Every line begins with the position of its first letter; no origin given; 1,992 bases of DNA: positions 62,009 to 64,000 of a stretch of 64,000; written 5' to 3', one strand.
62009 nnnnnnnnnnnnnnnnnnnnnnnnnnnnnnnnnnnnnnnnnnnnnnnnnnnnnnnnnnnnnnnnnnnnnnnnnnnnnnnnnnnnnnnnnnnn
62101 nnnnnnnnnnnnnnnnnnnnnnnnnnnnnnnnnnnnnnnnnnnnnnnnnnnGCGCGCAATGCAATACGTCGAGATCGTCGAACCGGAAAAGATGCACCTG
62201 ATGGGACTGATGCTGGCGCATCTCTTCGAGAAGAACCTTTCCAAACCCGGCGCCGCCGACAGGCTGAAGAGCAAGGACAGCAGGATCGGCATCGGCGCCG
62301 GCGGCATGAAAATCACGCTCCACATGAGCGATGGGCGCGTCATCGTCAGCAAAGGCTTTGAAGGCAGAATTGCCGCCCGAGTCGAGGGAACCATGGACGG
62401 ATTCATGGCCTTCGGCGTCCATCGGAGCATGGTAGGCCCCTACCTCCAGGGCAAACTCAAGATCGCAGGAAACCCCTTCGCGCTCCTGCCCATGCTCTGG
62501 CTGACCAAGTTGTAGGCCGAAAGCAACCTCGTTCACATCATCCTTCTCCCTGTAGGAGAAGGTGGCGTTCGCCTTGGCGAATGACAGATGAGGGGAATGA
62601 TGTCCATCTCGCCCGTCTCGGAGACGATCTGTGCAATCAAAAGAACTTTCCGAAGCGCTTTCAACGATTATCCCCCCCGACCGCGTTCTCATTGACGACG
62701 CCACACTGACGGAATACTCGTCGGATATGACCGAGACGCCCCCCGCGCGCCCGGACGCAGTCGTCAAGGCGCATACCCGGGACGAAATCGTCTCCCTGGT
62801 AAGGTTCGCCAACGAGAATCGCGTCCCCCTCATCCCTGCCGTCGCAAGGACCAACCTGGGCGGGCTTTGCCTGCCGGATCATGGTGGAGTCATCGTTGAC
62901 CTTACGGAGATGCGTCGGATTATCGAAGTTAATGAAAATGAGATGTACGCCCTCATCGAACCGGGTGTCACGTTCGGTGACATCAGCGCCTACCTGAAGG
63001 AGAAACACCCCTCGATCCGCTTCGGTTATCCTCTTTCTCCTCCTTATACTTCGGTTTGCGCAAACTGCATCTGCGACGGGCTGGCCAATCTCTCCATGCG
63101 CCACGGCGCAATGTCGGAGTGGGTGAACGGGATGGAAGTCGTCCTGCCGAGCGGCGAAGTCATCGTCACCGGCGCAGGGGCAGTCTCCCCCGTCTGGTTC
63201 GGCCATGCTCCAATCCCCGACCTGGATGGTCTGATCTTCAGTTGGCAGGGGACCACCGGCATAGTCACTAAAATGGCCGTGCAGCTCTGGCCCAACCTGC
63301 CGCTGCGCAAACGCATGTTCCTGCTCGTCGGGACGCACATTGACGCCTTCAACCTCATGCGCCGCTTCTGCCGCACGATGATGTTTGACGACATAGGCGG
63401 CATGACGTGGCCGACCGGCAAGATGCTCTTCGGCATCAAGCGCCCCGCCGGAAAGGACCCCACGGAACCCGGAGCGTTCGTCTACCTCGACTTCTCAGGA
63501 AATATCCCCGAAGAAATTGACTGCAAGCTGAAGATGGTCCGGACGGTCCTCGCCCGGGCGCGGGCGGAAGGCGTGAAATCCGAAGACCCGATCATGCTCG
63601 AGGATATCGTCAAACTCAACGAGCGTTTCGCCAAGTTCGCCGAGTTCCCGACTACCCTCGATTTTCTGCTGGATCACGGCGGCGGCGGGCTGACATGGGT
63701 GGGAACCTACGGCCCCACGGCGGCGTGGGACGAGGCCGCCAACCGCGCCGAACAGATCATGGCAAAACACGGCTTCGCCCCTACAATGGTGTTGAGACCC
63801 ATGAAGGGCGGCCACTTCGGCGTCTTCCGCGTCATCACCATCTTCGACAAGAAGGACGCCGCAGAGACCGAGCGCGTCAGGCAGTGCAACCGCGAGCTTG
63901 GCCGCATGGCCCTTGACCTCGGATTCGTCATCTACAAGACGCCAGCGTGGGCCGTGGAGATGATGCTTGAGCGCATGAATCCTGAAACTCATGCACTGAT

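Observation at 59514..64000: Unusual fusion of an ACC-deaminase-family PLP enzyme with a peroxiredoxin domain, followed by SCP2 and a GTG-start FAD-linked oxidase missed by the ORF track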

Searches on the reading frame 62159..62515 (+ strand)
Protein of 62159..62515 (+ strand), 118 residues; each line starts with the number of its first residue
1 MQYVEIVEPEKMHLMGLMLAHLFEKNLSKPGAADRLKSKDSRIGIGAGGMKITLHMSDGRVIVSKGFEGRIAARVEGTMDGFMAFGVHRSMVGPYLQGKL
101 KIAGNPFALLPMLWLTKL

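Call 6: search_protein_families(library=pfam, proteins=[window:62159-62515:+], max_evalue=0.01)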
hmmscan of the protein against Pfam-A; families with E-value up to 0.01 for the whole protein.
window:62159-62515:+ (118 aa): 1 family
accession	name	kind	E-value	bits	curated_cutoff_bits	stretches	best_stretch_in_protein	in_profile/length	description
PF02036.22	SCP2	-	0.0012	19.5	21.3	1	21-106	3-90/101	SCP-2 sterol transfer family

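Call 7: search_protein_families(library=ncbifam, proteins=[window:62159-62515:+], max_evalue=0.01)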
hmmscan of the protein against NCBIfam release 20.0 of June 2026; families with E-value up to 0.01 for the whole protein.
window:62159-62515:+ (118 aa): 0 families

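Call 31: search_protein_families(library=pfam, alignment_id=A3, max_evalue=0.1)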
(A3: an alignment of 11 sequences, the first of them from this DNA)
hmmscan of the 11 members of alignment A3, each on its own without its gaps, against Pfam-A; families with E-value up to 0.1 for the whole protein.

A. member 1, seq(118 aa): 1 family
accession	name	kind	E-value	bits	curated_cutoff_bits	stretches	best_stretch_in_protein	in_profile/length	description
PF02036.22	SCP2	-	0.0012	19.5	21.3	1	21-106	3-90/101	SCP-2 sterol transfer family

B. families by the number of members that match (of 11 scanned): 1 family
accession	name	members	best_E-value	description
PF02036.22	SCP2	10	7.4e-08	SCP-2 sterol transfer family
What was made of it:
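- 62159..62515 (+): SCP2-like small protein, 118 aa, the conserved partner of the flavoprotein. Pfam SCP2 19.5 bits for this protein, and 10 of 11 orthologues hit SCP2 (call 31).
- On SCP2 sterol/lipid transfer family: The window protein scores 19.5 bits, but 10 of 11 orthologues match, best E 7.4e-8 (call 31).
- Closest known: SCP2 / UbiJ / UbiT-type lipid-binding proteins. Same: The Pfam SCP2 signature is present across the orthologue set (call 31).
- Checked: Pfam SCP2 scores 19.5 bits, just under GA 21.3, but 10 of 11 orthologues hit SCP2, best E 7e-8 (call 31).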

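Call 32: search_solved_structures(query=A3, max_evalue=1)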
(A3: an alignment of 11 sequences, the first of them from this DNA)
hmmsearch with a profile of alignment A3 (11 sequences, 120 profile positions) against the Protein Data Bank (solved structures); distinct sequences matched with E-value up to 1: 2.
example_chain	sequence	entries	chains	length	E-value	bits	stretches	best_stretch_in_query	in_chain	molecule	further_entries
6tmf_X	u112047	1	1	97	0.73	13.2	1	62-93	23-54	30S ribosomal protein S24e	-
6z1x_A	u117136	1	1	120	0.99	12.8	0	57-117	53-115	Peroxisomal multifunctional enzyme type 2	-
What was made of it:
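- On SCP2 sterol/lipid transfer family: A profile search found no PDB hit below E 0.7 (call 32).
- Closest known: SCP2 / UbiJ / UbiT-type lipid-binding proteins. Different: The window copy is below GA, and there is no PDB sequence hit at E<0.7 (call 32).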

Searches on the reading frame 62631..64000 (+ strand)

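Call 6: search_protein_families(library=pfam, proteins=[window:62631-64000:+], max_evalue=0.01)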
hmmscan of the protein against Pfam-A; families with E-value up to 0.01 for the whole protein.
window:62631-64000:+ (456 aa): 1 family
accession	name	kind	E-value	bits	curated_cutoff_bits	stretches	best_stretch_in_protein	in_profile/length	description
PF01565.28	FAD_binding_4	-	1.7e-28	99.5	26.4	1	41-180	1-138/139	FAD binding domain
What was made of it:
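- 62631..64000 (+): VAO/PCMH-like flavoprotein. GTG start with GGAG at 62620-62623. Residues 1-456 of 478 are in the window; the gene ends 67 nt beyond it. FAD_binding_4 99.5 bits (call 6).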

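Call 7: search_protein_families(library=ncbifam, proteins=[window:62631-64000:+], max_evalue=0.01)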
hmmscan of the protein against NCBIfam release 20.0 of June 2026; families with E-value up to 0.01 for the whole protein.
window:62631-64000:+ (456 aa): 7 families
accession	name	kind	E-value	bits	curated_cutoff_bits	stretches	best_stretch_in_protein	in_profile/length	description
TIGR00387.1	glcD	equivalog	3.6e-21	75.5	567.9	1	44-226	1-177/413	glycolate oxidase subunit GlcD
NF008408.0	PRK11230.1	equivalog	8.6e-12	44.3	897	1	5-227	20-235/499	glycolate oxidase subunit GlcD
TIGR01678.1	FAD_lactone_ox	subfamily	9.2e-05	21.5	396.8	1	39-180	13-149/438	sugar 1,4-lactone oxidase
NF049975.1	2HglutDHaseYdiJ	equivalog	9.9e-05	20.3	1350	1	40-181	51-193/1018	D-2-hydroxyglutarate dehydrogenase YdiJ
NF041226.1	BagK_FevA1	equivalog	0.0021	16.5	800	1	39-181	39-175/453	bagremycin/ferroverdin biosynthesis FAD-dependent oxygenase BagK/FevA1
NF008439.0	PRK11282.1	equivalog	0.0053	15.7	284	1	50-249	8-199/358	glycolate oxidase subunit GlcE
TIGR01679.1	bact_FAD_ox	subfamily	0.0082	15.1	292.25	0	39-178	10-141/419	FAD-linked oxidoreductase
